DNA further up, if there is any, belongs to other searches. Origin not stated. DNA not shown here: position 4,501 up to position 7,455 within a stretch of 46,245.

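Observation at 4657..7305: MurJ flippase fused to CsaB pyruvyltransferase in one polypeptide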

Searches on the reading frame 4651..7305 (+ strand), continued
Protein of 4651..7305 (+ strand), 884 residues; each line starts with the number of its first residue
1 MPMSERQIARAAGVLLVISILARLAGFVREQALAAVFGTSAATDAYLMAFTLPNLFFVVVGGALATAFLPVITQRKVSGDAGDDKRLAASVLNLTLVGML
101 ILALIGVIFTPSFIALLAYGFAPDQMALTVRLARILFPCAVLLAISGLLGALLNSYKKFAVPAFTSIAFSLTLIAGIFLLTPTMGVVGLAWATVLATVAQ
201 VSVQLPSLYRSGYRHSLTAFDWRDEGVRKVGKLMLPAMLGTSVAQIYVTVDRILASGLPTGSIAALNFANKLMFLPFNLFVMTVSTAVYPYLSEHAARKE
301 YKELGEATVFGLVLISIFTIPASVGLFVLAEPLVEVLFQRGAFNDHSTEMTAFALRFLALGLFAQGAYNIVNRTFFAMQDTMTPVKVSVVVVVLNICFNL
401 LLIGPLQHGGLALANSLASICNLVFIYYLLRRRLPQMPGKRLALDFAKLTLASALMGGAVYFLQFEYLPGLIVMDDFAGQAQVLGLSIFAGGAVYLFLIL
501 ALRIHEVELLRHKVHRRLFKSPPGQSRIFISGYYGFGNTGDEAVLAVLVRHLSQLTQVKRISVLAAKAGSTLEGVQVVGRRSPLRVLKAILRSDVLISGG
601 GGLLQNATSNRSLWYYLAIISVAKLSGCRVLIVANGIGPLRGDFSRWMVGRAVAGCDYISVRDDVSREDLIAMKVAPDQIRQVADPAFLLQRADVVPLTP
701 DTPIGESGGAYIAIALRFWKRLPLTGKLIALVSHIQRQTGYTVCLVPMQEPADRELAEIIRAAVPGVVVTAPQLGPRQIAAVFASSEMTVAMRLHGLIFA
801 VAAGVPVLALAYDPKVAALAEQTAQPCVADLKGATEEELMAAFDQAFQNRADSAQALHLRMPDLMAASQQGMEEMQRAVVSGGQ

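Call 13: find_encoding_contigs(protein=P0009, flank=6000, max_places=2)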
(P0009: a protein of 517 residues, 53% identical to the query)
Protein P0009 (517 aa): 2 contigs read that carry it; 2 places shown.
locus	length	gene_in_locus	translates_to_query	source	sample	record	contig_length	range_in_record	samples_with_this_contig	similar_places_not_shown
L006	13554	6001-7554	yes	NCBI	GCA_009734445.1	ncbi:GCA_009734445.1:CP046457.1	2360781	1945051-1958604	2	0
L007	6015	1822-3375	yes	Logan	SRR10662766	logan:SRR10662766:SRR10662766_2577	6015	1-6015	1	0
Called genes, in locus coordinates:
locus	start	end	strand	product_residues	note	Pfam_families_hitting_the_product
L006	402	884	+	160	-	PF14221:DUF4330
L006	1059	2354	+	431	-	PF04932:Wzy_C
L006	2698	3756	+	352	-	PF13692:Glyco_trans_1_4, PF13524:Glyco_trans_1_2 (weak)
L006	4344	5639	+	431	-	PF03721:UDPG_MGDP_dh_N, PF00984:UDPG_MGDP_dh, PF03720:UDPG_MGDP_dh_C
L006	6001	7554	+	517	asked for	PF03023:MurJ, PF13440:Polysacc_synt_3, PF01554:MatE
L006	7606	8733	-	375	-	PF03816:LytR_cpsA_psr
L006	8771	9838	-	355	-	PF00953:Glycos_transf_4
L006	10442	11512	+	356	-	PF04230:PS_pyruv_trans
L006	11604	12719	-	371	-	PF13439:Glyco_transf_4, PF13477:Glyco_trans_4_2 (weak), PF13579:Glyco_trans_4_4, PF20706:GT4-conflict, PF00534:Glycos_transf_1, PF13692:Glyco_trans_1_4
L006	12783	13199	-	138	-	-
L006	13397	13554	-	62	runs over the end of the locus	-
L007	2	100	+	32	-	?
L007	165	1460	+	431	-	PF03721:UDPG_MGDP_dh_N, PF00984:UDPG_MGDP_dh, PF03720:UDPG_MGDP_dh_C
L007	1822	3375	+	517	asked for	PF03023:MurJ, PF13440:Polysacc_synt_3, PF01554:MatE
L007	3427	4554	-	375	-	PF03816:LytR_cpsA_psr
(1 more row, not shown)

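Call 17: find_encoding_contigs(protein=P0001, flank=3000, max_places=10)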
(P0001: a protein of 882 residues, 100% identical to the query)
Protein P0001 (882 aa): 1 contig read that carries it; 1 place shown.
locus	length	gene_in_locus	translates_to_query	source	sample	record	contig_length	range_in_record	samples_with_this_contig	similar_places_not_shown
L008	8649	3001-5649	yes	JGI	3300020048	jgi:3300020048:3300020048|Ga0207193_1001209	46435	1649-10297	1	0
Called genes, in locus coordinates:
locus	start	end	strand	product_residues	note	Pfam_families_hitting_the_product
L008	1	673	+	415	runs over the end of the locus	PF04932:Wzy_C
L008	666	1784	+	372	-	PF13439:Glyco_transf_4, PF13579:Glyco_trans_4_4, PF20706:GT4-conflict (weak), PF00534:Glycos_transf_1, PF13692:Glyco_trans_1_4, PF13524:Glyco_trans_1_2 (faint)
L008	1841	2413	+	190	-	-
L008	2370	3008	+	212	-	PF00534:Glycos_transf_1 (faint), PF13692:Glyco_trans_1_4, PF13524:Glyco_trans_1_2 (weak)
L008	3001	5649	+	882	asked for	PF03023:MurJ, PF01554:MatE, PF04230:PS_pyruv_trans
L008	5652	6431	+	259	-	PF03808:Glyco_tran_WecG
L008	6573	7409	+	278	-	PF00456:Transketolase_N, PF13292:DXP_synthase_N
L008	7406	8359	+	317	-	PF02779:Transket_pyr, PF02780:Transketolase_C, PF22613:Transketolase_C_1 (faint)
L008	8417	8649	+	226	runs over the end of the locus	PF02463:SMC_N (weak), PF00005:ABC_tran, PF13304:AAA_21 (faint)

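Call 18: list_cluster_members(proteins=[P0001])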
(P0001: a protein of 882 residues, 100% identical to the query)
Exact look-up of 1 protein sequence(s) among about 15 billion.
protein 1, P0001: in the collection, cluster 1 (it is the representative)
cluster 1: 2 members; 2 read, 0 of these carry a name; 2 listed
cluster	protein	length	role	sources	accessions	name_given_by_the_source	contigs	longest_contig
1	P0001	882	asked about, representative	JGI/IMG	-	-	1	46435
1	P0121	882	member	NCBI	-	-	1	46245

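Call 27: search_solved_structures(query=window:4651-7305:+, max_evalue=0.001, show_alignments=3)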
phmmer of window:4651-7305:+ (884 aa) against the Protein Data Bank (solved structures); distinct sequences matched with E-value up to 0.001: 6.
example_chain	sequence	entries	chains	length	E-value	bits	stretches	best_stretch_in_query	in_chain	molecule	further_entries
7waw_A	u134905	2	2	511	5.1e-69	236.7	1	15-497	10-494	lipid II flippase MurJ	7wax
9ukv_A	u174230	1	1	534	1.9e-63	218.3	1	15-462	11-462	Lipid II flippase MurJ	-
7wag_A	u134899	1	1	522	2.7e-63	217.8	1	18-462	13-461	Lipid II flippase MurJ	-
6cc4_A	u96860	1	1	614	5.5e-63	216.8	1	16-461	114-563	soluble cytochrome b562, lipid II flippase MurJ chimera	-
9nu4_A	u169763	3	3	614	1.2e-62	215.6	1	15-460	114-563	Lipid II flippase MurJ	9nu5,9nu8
5t77_A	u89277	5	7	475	5.4e-35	124.2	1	17-465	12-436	Putative lipid II flippase MurJ | Lipid II flippase MurJ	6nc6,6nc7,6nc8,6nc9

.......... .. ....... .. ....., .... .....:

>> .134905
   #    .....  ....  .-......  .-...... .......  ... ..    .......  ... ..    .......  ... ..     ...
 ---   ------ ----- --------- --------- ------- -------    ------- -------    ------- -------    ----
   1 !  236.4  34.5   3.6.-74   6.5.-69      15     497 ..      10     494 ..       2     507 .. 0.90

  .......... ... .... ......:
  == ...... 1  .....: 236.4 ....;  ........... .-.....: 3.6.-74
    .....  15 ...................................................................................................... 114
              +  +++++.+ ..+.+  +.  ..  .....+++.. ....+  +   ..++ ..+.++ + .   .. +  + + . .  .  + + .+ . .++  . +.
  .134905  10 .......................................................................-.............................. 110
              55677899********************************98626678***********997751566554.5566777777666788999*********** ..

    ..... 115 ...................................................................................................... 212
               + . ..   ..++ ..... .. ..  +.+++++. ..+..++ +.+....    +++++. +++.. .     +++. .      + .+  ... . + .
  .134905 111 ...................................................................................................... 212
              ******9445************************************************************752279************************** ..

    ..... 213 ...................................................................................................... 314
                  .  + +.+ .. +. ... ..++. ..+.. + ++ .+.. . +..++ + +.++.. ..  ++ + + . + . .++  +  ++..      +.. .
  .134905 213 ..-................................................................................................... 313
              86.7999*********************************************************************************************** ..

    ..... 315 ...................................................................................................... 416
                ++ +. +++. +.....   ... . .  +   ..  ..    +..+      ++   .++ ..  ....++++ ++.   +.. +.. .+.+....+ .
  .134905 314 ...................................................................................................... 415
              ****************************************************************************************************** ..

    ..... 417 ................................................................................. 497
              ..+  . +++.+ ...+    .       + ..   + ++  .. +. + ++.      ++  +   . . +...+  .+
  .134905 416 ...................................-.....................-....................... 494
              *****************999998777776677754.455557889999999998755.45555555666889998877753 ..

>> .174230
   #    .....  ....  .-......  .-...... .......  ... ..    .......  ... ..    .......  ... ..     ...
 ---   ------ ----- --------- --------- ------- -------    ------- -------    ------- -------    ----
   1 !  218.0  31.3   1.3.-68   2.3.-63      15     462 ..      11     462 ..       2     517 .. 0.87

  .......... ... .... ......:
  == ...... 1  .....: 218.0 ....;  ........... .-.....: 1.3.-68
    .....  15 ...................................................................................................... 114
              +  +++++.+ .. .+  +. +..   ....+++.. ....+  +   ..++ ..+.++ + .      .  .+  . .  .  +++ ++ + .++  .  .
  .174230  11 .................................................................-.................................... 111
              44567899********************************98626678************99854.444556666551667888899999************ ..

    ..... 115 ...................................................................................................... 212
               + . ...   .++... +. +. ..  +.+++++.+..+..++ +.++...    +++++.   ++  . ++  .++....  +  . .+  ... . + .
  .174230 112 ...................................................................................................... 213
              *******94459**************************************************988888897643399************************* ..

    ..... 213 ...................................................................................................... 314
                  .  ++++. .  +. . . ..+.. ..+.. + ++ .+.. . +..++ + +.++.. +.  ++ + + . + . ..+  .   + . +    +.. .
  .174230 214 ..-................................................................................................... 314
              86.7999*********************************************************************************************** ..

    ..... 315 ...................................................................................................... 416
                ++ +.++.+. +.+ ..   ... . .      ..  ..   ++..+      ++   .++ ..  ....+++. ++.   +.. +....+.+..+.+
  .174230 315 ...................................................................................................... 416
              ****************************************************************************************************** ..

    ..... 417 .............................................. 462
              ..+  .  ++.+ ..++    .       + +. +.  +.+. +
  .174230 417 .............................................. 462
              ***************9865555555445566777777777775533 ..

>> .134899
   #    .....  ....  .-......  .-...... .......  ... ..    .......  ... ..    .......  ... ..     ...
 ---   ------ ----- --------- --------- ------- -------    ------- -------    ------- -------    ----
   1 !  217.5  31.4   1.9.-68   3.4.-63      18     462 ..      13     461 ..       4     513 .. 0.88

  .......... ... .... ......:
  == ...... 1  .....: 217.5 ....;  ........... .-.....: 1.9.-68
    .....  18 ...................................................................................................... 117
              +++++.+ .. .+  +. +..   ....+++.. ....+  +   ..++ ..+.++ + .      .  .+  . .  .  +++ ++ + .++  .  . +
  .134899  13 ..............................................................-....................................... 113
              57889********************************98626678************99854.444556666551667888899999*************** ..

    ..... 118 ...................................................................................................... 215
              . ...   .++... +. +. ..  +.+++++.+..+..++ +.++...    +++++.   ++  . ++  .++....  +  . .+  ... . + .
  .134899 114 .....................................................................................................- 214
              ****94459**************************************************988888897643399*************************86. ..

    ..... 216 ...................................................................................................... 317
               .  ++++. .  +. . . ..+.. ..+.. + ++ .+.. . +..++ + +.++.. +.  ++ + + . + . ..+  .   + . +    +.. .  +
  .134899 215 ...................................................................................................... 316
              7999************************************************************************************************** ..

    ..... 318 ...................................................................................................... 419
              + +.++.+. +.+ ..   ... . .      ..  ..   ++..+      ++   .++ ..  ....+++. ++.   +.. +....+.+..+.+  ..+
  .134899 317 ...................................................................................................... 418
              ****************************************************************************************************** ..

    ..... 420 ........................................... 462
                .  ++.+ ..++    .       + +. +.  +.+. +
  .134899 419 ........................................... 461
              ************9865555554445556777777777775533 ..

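Call 33: search_protein_representatives(protein=window:4651-7305:+)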
Query: 884 residues. Proteins with E-value up to 0.001 (for the whole library): 41069; up to 1e-10: 23662; up to 1e-30: 7593. The best 150 are listed.
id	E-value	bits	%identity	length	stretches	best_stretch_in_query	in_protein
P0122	5.3e-167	574.1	79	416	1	498-842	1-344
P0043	8.8e-121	421.2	48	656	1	4-464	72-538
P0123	1.3e-117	410.8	46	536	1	5-505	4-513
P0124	2.0e-105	370.4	40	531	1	4-517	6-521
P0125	6.8e-105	368.7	40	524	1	4-518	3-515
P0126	8.2e-102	358.5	40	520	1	4-507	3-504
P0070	9.4e-100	351.7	43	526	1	13-511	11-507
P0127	4.0e-95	336.4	40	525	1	7-512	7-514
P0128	5.6e-95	335.9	42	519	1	3-496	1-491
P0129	2.1e-94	334.0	39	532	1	3-516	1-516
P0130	3.2e-94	333.4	37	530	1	6-510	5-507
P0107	1.9e-93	330.8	40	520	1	3-518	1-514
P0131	3.4e-93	330.0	31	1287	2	9-526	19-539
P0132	1.1e-92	328.3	39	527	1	6-511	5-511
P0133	2.1e-92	327.4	36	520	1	6-512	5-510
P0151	1.4e-87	311.4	31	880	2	527-827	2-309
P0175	1.0e-83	298.6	34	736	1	7-514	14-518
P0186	8.5e-83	295.6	35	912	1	12-518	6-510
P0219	1.9e-78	281.2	34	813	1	7-512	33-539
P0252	6.1e-76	272.9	31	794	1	7-463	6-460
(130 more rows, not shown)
